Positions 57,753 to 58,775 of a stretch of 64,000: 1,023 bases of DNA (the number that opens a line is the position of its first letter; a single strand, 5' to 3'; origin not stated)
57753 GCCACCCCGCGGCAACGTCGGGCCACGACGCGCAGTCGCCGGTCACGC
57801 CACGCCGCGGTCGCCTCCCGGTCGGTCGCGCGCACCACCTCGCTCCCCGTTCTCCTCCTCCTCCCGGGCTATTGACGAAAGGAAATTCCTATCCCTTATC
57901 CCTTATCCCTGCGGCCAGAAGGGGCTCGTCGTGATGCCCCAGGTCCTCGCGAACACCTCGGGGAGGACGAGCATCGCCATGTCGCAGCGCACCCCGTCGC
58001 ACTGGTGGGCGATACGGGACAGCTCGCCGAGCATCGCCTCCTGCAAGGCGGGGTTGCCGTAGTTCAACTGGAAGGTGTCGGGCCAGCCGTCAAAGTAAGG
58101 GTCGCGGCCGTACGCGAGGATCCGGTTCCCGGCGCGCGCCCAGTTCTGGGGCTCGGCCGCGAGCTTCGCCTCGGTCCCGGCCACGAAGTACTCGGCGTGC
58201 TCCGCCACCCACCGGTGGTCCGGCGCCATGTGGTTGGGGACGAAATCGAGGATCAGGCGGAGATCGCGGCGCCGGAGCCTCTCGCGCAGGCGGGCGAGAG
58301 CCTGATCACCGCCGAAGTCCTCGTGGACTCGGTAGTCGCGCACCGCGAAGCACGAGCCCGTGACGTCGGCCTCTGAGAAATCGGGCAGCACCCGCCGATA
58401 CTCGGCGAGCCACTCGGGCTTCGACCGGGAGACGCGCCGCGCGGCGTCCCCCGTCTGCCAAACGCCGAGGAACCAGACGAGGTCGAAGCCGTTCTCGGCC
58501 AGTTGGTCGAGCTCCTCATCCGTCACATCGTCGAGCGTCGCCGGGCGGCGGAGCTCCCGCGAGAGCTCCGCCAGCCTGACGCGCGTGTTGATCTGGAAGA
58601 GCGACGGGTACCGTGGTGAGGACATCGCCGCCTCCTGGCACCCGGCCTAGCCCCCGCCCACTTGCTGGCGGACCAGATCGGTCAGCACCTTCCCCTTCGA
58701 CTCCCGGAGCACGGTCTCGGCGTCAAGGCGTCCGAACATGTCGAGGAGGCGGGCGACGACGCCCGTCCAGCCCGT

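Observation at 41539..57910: Six copies of a GC-rich, hairpin-bearing about 240-270 bp unit ending in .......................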

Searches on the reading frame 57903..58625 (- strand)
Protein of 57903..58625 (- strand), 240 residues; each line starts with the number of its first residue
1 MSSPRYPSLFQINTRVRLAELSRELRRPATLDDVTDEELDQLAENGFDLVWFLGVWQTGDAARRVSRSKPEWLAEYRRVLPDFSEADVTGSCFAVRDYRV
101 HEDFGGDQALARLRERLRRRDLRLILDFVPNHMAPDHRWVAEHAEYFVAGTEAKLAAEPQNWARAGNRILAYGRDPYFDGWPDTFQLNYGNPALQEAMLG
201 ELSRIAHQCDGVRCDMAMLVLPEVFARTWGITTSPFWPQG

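Call 8: search_protein_families(library=pfam, proteins=[window:57903-58625:-], max_evalue=0.01)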
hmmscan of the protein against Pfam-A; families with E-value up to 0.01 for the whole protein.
window:57903-58625:- (240 aa): 1 family
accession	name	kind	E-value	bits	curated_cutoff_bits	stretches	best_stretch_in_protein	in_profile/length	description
PF00128.31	Alpha-amylase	-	4.1e-11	43.2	22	1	93-220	51-193/446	Alpha amylase, catalytic domain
